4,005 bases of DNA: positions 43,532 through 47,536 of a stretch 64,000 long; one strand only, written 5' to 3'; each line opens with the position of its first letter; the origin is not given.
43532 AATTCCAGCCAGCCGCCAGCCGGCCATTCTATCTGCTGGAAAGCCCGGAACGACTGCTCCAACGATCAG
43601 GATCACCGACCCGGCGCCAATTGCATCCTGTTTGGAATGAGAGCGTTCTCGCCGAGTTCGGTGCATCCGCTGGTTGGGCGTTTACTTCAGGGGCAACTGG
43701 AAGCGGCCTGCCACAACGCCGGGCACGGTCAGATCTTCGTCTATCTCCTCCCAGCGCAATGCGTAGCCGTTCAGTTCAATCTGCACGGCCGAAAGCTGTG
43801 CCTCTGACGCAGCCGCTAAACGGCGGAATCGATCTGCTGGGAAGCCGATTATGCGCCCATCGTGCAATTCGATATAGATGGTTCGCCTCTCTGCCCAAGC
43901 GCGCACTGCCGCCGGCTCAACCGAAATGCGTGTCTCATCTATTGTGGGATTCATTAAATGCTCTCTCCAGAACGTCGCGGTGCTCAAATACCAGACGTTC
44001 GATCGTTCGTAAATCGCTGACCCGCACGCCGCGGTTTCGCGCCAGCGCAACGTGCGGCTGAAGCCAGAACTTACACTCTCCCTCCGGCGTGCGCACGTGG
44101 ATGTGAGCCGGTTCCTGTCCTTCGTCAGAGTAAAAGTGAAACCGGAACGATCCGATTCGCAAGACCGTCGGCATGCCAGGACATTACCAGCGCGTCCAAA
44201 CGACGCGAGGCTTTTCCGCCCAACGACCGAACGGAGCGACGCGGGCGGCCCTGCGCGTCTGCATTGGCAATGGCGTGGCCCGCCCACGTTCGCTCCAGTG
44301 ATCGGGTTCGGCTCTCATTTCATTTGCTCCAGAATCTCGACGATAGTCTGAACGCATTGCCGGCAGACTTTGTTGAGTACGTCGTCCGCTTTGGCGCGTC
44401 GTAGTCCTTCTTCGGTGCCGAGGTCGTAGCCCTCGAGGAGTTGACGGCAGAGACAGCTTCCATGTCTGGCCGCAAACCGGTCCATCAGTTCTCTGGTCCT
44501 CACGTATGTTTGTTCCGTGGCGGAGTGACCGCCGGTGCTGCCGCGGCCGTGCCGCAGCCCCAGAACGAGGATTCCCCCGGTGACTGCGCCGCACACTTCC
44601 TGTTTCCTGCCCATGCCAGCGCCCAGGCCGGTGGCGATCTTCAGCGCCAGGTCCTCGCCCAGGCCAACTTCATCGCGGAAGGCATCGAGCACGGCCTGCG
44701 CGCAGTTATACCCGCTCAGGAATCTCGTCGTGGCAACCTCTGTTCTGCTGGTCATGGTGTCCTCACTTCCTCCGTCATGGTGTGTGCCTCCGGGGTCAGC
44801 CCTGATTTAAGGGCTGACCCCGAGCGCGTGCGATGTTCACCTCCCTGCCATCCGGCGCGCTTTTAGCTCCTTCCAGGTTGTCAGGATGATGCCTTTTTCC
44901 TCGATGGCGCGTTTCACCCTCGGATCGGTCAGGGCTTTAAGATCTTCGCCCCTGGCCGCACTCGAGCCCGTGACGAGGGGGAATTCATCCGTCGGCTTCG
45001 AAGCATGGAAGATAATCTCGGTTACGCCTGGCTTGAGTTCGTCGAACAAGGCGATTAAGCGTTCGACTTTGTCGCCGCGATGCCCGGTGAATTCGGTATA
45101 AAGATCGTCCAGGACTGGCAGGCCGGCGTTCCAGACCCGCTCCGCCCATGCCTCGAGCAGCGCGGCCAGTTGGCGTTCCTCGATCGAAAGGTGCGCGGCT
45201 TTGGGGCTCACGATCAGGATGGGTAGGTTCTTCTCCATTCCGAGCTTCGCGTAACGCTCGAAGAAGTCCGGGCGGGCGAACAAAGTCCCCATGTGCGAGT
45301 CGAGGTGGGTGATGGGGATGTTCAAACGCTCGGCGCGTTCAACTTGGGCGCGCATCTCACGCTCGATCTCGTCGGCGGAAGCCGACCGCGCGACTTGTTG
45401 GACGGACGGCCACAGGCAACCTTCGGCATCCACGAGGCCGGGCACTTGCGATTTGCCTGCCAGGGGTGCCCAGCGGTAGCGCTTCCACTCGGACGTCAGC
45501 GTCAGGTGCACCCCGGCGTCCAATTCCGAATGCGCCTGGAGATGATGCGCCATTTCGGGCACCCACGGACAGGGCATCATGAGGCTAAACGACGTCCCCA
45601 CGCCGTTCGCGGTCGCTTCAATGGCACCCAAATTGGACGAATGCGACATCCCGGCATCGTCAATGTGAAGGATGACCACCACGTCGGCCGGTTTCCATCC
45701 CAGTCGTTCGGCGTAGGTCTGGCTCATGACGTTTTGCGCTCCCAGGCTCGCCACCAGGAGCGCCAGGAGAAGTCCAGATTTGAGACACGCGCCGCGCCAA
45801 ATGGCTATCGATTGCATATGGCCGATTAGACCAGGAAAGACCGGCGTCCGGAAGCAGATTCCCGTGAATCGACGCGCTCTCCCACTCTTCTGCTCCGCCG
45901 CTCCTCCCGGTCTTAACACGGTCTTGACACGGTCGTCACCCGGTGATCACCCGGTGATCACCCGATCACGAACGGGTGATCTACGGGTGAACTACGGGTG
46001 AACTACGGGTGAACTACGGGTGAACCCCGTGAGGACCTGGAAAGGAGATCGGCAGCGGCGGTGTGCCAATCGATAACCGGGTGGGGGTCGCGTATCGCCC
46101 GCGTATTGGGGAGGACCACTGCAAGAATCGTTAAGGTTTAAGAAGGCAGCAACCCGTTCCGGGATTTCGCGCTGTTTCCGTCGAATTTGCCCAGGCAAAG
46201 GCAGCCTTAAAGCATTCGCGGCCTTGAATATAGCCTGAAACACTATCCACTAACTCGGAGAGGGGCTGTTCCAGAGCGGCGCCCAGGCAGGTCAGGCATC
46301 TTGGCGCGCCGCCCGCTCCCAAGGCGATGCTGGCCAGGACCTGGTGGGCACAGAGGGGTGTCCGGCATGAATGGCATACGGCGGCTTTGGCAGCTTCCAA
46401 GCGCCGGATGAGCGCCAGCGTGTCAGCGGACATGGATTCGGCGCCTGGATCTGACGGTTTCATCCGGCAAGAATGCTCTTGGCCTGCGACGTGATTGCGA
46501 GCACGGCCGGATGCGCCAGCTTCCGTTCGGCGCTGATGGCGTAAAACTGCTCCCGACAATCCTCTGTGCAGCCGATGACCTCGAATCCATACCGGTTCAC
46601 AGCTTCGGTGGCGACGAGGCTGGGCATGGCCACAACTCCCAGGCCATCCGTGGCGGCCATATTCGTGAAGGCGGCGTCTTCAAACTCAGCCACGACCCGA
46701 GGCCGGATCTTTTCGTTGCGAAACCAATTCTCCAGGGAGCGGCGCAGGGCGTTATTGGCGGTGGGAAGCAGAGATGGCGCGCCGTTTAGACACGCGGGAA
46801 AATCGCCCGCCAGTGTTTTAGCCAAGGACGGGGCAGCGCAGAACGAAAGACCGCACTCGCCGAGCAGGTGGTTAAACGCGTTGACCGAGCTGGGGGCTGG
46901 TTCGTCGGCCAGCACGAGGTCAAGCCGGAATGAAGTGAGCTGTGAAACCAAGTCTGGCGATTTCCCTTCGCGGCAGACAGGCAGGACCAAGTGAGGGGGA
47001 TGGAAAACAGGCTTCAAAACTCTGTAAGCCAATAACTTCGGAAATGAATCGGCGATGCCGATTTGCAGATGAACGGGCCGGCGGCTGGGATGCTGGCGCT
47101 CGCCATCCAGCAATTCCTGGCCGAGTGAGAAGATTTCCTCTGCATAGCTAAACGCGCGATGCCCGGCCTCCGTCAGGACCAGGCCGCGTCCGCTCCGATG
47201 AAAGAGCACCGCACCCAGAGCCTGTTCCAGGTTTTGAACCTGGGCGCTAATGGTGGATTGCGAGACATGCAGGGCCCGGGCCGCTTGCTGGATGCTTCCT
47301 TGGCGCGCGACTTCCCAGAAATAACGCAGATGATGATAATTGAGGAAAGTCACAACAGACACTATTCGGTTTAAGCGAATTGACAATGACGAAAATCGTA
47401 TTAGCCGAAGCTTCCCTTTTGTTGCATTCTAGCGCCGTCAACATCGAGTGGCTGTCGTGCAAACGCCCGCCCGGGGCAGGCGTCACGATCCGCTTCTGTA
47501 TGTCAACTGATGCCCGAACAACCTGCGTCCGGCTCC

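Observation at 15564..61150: Family-level pattern: promoter-proximal, head-to-head arrays of 11-bp units (about one helical turn), three of them exactly 11 x 11 bp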

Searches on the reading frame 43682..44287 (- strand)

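Call 88: search_protein_families(library=pfam, proteins=[window:43682-44287:-], max_evalue=0.01)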
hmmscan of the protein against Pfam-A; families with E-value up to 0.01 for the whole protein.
window:43682-44287:- (201 aa): 1 family
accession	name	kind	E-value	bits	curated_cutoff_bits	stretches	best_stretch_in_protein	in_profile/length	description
PF10387.14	DUF2442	-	1.1e-14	54.9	23.9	1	129-195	3-70/72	Protein of unknown function (DUF2442)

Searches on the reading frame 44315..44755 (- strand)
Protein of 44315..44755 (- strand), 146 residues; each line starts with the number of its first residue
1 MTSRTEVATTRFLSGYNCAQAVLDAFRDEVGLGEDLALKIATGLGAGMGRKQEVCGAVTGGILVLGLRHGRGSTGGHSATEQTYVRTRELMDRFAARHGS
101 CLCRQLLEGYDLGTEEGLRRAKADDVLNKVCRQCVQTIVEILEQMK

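Call 88: search_protein_families(library=pfam, proteins=[window:44315-44755:-], max_evalue=0.01)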
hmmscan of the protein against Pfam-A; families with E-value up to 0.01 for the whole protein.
window:44315-44755:- (146 aa): 2 families
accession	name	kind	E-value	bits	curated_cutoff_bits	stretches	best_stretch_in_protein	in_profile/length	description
PF09719.15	C_GCAxxG_C_C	-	3.6e-33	114.6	27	1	16-145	1-118/118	Putative redox-active protein (C_GCAxxG_C_C)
PF12111.13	PNPase_C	-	0.00037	20.3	25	1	69-84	15-30/37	Polyribonucleotide phosphorylase C terminal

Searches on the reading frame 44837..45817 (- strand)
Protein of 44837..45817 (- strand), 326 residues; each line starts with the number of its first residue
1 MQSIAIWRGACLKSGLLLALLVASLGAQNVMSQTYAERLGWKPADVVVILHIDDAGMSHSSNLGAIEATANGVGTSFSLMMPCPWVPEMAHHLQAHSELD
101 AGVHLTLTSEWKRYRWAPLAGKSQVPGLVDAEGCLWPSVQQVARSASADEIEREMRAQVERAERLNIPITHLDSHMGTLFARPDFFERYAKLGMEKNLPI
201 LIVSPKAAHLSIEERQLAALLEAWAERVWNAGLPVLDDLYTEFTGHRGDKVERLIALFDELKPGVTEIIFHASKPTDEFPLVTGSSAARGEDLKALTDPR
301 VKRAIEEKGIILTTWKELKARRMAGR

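Call 16: search_protein_families(library=pfam, proteins=[window:44837-45817:-])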
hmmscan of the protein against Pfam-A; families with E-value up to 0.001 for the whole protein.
window:44837-45817:- (326 aa): 1 family
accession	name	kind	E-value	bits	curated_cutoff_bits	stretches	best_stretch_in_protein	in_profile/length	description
PF04794.17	YdjC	-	4e-55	188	29.7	1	48-307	2-266/266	YdjC-like protein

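Call 63: find_homologous_proteins(query=window:44837-45817:-, max_evalue=1e-80)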
Query window:44837-45817:- (326 aa): 2949 proteins with E <= 1e-80 among 8000 candidates; the best 120 are listed.
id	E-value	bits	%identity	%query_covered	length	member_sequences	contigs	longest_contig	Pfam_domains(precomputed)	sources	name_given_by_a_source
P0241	3.7e-215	731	100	100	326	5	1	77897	PF04794.18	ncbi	-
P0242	3.5e-184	629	86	99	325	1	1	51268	PF04794.18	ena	-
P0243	2.1e-159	548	76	94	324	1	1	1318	PF04794.18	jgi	jgi:predicted glycoside hydrolase/deacetylase ChbG (UPF0249 family)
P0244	8.5e-157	539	76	94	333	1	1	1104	PF04794.18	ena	-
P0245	3.8e-154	531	71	99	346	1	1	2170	PF04794.18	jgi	jgi:chitin disaccharide deacetylase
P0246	1.0e-149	516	73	94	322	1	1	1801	PF04794.18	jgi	jgi:chitin disaccharide deacetylase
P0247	2.4e-149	515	73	93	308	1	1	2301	PF04794.18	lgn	-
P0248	1.0e-147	510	71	97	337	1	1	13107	PF04794.18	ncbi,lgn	-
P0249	1.5e-147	509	73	95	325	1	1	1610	PF04794.18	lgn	-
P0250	6.9e-145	500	74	89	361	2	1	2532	PF04794.18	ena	-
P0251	7.7e-145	500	71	92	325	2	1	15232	PF04794.18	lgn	-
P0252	2.0e-144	499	70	96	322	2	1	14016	PF04794.18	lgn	-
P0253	3.6e-144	498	70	92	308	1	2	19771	PF04794.18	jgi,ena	jgi:predicted glycoside hydrolase/deacetylase ChbG (UPF0249 family)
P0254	1.3e-143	496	70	95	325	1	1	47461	PF04794.18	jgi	jgi:predicted glycoside hydrolase/deacetylase ChbG (UPF0249 family)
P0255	1.0e-142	493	65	100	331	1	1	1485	PF04794.18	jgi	jgi:chitin disaccharide deacetylase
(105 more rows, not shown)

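Call 64: find_encoding_contigs(protein=P0242, flank=10000, max_places=3)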
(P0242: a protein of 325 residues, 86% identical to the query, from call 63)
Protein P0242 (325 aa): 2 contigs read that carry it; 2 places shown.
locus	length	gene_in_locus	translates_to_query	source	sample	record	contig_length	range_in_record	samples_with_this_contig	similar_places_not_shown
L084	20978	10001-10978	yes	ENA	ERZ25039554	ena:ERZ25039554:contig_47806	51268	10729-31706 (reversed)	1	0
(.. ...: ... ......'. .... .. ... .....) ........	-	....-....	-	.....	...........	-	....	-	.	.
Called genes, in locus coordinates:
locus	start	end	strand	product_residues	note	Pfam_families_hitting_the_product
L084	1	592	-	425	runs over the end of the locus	PF00364:Biotin_lipoyl, PF00198:2-oxoacid_dh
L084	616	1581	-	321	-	PF02779:Transket_pyr, PF02780:Transketolase_C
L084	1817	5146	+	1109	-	PF07635:PSCyt1, PF07583:PSCyt2, PF07587:PSD1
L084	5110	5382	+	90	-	-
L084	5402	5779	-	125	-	-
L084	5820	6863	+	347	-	PF07394:DUF1501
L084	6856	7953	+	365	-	-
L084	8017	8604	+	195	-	PF07638:Sigma70_ECF, PF04542:Sigma70_r2, PF08281:Sigma70_r4_2 (weak)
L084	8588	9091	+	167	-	-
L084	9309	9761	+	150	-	-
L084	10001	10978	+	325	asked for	PF04794:YdjC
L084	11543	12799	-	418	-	PF13385:Laminin_G_3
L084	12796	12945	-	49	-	-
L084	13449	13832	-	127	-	-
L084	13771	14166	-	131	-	-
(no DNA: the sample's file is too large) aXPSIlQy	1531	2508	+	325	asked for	PF04794:YdjC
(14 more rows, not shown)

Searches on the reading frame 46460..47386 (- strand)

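Call 16: search_protein_families(library=pfam, proteins=[window:46460-47386:-])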
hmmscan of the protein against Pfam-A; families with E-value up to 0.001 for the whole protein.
window:46460-47386:- (308 aa): 3 families
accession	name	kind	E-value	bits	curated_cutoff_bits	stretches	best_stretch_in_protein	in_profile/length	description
PF00126.33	HTH_1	-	1.8e-24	85.9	26.6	1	18-76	2-60/60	Bacterial regulatory helix-turn-helix protein, lysR family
PF03466.25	LysR_substrate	-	1.3e-15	57.8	28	1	137-298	38-200/209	LysR substrate binding domain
PF13556.12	HTH_30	-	0.00017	21.8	27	1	27-61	10-44/59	PucR C-terminal helix-turn-helix domain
